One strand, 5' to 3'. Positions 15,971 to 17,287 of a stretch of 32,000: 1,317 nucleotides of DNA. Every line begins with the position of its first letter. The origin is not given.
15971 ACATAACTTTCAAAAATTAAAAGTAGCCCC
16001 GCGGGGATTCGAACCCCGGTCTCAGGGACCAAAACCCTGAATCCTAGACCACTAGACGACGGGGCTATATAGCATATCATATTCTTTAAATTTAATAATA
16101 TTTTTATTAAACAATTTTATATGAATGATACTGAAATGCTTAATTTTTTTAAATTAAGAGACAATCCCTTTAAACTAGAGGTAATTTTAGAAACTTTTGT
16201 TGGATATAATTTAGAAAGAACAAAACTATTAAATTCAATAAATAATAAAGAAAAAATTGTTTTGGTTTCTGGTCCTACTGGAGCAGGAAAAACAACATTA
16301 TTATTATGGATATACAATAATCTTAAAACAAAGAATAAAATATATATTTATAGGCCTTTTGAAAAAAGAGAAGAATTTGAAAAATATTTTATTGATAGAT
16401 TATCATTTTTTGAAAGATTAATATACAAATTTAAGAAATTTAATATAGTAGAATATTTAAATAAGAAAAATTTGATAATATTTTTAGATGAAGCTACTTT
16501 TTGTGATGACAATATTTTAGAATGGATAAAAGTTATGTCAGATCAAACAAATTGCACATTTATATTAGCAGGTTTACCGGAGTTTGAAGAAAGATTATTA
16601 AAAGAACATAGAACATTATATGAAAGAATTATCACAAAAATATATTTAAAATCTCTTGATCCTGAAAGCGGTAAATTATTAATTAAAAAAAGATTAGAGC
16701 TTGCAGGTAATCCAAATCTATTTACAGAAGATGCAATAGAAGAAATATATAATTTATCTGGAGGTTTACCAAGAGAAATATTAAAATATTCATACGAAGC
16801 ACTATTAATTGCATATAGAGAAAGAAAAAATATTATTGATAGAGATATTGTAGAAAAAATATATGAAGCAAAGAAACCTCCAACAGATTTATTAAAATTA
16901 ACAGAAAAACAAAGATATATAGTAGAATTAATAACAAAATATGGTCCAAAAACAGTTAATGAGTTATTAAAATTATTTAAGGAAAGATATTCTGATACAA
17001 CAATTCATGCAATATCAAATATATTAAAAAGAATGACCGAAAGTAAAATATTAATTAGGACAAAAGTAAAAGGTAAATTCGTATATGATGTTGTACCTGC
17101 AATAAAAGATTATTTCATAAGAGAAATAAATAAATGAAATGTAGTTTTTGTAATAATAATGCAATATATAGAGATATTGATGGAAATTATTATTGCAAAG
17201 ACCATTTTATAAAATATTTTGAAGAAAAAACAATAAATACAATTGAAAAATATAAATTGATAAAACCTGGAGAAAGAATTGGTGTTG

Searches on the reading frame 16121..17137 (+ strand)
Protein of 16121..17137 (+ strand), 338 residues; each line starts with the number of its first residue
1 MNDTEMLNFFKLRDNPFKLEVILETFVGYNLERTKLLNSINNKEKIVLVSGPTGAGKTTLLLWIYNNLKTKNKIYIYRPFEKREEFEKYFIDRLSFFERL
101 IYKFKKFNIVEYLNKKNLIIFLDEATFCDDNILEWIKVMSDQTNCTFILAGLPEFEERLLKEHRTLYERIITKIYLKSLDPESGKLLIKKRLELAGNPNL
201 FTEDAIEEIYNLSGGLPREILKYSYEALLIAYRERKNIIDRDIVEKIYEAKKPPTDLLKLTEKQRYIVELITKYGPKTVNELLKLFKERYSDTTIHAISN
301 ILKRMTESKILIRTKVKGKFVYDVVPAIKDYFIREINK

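Call 31: search_protein_families(library=pfam, proteins=[window:16121-17137:+], max_evalue=0.01)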
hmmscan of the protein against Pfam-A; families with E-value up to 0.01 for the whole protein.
window:16121-17137:+ (338 aa): 21 families
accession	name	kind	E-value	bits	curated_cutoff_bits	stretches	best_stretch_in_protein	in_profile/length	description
PF13401.12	AAA_22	-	5.3e-11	43.4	27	1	43-159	4-130/130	AAA domain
PF13173.12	AAA_14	-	2.1e-10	41.1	27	1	44-151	2-97/129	AAA domain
PF25199.1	nSTAND_NTPase5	-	7.1e-08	32.8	34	1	39-150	36-131/145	Novel STAND NTPase 5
PF01637.24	ATPase_2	-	5e-07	30.2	33.2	1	42-220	18-222/225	ATPase domain predominantly from Archaea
PF00437.27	T2SSE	-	6.3e-07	28.8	24.9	1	32-74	130-173/370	Type II/IV secretion system protein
PF00265.24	TK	-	1.9e-05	25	20.6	1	45-160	2-120/176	Thymidine kinase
PF20720.3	nSTAND3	-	3.6e-05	23.9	27.2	1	40-90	13-61/155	Novel STAND NTPase 3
PF00005.33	ABC_tran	-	5.2e-05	24.3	25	1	42-74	9-42/137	ABC transporter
PF13191.12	AAA_16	-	6.7e-05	23.9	32.6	1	35-83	14-63/167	AAA ATPase domain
PF04851.21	ResIII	-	0.00017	22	22.5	1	35-75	14-54/164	Type III restriction enzyme, res subunit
PF03965.22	Penicillinase_R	-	0.00034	21.4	22.6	1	260-325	1-65/115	Penicillinase repressor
PF00931.28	NB-ARC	-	0.00051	19.8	23.5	1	41-75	15-49/248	NB-ARC domain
PF12775.13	AAA_7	-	0.00054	20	25.8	1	34-87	23-76/181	P-loop containing dynein motor region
PF24883.2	NPHP3_N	-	0.00088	19.9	24.8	1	41-89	17-67/164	Nephrocystin 3, N-terminal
PF00004.35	AAA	-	0.0017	19.2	21.2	1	47-125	1-66/131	ATPase family associated with various cellular activities (AAA)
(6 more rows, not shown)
